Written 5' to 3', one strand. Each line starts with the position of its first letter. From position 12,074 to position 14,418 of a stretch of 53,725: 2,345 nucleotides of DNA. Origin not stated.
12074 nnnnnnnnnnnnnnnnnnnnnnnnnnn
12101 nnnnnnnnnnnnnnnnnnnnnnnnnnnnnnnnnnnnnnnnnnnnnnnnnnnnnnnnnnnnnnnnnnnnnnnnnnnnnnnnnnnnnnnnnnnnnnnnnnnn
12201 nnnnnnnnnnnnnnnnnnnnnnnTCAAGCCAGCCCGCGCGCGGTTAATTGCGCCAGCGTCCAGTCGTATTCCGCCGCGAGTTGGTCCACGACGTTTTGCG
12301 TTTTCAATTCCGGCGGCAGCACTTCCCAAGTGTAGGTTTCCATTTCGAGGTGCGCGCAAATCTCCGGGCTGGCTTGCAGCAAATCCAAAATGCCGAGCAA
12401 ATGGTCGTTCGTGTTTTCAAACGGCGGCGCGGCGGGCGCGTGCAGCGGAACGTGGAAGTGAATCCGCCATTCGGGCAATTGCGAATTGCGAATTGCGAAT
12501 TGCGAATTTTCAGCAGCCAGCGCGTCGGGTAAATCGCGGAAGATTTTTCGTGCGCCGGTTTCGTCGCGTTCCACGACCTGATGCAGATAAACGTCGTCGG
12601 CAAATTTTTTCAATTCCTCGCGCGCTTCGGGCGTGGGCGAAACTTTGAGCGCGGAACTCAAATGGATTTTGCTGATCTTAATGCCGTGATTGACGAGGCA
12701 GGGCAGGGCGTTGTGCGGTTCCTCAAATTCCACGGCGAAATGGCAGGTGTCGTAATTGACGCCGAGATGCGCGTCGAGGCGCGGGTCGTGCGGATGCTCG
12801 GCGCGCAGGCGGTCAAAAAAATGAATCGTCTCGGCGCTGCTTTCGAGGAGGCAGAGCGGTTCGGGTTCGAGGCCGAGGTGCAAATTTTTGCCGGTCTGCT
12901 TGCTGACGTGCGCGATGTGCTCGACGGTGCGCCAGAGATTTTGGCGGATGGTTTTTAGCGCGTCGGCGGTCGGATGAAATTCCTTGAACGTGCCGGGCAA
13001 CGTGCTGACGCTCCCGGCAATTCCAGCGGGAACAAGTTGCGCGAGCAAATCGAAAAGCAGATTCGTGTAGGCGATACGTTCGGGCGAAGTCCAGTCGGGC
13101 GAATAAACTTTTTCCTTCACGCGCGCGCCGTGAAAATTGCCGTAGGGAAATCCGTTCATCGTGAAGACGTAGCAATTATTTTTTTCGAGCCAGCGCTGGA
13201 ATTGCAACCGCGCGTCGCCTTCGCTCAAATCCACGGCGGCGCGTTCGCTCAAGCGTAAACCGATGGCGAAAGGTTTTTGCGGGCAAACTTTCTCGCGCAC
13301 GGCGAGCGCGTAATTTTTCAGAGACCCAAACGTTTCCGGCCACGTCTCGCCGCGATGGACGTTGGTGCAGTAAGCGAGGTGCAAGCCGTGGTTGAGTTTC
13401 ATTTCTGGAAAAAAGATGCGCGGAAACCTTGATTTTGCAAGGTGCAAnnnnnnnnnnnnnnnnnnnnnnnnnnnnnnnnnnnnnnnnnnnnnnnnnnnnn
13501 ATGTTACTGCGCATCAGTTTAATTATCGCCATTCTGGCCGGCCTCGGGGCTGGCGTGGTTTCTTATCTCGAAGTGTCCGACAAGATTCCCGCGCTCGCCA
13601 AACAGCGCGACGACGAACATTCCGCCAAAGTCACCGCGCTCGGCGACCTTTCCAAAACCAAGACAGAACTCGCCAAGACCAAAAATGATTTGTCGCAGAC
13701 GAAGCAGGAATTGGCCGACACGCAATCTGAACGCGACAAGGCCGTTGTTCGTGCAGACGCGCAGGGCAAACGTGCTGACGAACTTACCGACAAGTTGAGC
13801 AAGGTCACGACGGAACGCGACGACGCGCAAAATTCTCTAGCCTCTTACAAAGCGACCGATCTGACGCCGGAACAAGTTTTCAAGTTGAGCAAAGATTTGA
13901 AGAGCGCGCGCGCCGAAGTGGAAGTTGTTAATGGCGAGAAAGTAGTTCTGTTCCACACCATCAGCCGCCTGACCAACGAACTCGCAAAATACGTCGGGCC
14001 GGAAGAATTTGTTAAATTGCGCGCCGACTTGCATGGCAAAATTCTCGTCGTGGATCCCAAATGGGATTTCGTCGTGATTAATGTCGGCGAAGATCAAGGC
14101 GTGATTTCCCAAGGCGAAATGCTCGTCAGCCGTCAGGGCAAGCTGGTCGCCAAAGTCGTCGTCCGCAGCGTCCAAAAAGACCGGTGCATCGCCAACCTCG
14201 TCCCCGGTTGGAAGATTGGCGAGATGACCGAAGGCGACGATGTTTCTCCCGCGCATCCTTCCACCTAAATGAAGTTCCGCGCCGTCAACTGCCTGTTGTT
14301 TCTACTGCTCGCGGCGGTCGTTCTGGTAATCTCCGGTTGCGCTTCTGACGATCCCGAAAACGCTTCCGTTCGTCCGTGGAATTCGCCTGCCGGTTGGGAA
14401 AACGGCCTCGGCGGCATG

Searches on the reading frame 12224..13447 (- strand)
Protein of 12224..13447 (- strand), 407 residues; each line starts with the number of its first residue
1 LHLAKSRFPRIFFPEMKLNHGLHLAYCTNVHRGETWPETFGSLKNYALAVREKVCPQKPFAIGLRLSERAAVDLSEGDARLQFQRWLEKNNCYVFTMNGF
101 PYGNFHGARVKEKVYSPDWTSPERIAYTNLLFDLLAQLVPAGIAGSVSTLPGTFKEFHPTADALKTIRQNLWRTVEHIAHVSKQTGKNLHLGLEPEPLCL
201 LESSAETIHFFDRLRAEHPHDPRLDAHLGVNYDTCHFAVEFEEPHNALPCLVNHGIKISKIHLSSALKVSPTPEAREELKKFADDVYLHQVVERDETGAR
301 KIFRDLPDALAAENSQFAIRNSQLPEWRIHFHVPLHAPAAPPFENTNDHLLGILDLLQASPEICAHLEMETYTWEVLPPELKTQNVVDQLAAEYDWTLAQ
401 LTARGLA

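Call 103: search_protein_families(library=pfam, proteins=[window:12224-13447:-], max_evalue=0.001)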
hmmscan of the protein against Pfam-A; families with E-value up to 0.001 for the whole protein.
window:12224-13447:- (407 aa): 1 family
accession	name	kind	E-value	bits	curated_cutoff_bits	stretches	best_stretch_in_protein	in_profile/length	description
PF01261.30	AP_endonuc_2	-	0.00023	21.4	31.1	1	81-267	31-189/249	Xylose isomerase-like TIM barrel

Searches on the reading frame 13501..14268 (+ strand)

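Call 103: search_protein_families(library=pfam, proteins=[window:13501-14268:+], max_evalue=0.001)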
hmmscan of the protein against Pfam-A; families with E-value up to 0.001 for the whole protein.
window:13501-14268:+ (255 aa): 1 family
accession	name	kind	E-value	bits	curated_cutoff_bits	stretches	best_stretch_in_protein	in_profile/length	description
PF04822.18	Takusan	-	0.00055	20.2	28.1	0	82-134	9-61/85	Takusan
